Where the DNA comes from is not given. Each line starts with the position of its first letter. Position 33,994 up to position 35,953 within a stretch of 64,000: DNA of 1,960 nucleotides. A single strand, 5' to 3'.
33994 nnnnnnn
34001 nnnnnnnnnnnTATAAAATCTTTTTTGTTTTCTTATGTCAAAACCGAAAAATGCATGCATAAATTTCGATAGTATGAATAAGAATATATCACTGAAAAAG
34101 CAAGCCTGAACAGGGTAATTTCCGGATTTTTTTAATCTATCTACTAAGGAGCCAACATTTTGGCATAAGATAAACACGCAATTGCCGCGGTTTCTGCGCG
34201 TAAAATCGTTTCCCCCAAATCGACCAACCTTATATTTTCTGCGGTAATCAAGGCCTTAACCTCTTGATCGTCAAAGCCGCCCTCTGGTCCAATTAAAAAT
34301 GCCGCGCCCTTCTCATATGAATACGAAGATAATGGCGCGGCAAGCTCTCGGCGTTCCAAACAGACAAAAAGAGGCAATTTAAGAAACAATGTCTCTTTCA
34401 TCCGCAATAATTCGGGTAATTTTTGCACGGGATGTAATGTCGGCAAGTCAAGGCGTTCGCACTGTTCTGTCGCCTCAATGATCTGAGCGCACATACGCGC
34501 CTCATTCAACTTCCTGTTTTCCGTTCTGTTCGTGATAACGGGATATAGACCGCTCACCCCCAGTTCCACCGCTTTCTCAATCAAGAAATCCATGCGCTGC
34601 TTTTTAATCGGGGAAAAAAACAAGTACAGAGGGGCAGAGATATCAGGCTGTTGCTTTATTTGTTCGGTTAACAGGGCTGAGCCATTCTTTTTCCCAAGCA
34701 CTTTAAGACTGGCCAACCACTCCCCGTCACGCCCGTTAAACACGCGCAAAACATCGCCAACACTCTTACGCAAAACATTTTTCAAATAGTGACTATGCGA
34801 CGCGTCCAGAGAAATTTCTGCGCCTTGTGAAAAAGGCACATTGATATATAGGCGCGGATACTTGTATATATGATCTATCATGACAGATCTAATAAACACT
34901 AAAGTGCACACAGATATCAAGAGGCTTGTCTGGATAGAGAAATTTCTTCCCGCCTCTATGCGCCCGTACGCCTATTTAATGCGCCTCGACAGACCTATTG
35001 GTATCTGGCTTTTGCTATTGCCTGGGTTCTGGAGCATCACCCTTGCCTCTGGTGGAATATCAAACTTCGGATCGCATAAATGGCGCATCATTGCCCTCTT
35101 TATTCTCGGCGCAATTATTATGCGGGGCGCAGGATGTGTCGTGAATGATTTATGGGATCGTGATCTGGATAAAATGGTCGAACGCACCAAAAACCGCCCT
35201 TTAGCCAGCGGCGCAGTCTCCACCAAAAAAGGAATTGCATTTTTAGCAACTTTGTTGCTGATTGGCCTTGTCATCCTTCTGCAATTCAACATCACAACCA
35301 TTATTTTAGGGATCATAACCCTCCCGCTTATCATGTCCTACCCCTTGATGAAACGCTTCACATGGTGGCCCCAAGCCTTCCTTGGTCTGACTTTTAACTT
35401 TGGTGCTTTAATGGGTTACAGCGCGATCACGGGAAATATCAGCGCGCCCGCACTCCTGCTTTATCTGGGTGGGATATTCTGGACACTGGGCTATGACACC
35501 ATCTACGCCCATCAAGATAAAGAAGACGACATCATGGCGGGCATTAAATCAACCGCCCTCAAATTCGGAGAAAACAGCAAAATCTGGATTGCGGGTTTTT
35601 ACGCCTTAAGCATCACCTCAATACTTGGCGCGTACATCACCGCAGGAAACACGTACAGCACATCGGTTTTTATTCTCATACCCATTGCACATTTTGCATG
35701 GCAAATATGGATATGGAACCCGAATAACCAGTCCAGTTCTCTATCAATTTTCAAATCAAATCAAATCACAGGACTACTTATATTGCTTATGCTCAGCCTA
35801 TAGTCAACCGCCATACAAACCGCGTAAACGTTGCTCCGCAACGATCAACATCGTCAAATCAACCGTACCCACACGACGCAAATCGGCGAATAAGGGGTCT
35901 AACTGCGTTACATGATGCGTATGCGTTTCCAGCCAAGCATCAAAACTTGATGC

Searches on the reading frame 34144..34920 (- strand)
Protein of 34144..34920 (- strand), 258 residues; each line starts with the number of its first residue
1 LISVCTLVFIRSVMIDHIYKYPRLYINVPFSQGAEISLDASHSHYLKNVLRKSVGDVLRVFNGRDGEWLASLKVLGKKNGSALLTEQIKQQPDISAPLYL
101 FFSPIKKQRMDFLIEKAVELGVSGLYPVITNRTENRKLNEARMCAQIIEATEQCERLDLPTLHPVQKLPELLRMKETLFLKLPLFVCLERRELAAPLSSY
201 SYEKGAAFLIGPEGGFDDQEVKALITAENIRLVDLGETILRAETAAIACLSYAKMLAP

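Call 43: search_protein_families(library=pfam, proteins=[window:34144-34920:-], max_evalue=0.00001)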
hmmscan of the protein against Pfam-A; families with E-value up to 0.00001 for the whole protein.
window:34144-34920:- (258 aa): 2 families
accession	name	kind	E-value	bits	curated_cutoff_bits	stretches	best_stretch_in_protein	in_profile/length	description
PF04452.19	Methyltrans_RNA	-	2.5e-36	125.2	23.9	1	97-253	6-164/165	RNA methyltransferase domain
PF20260.4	PUA_4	-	1.3e-11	44.8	23.9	1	42-79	5-42/48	RNA methyltransferase PUA domain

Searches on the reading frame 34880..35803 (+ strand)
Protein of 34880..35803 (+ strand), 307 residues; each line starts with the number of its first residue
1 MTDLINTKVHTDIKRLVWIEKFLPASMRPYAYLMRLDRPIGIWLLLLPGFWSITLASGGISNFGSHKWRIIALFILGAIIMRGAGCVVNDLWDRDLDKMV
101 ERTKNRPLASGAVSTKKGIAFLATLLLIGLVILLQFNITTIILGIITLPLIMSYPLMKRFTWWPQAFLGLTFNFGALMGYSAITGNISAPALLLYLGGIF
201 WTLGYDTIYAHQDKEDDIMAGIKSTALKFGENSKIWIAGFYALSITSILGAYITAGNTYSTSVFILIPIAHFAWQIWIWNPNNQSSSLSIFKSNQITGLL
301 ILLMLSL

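Call 44: search_protein_families(library=pfam, proteins=[window:34880-35803:+], max_evalue=0.00001)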
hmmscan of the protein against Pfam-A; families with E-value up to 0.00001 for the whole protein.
window:34880-35803:+ (307 aa): 1 family
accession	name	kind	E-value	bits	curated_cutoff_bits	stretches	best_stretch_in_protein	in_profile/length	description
PF01040.23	UbiA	-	5.2e-62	209.8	34.2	1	46-291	2-244/250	UbiA prenyltransferase family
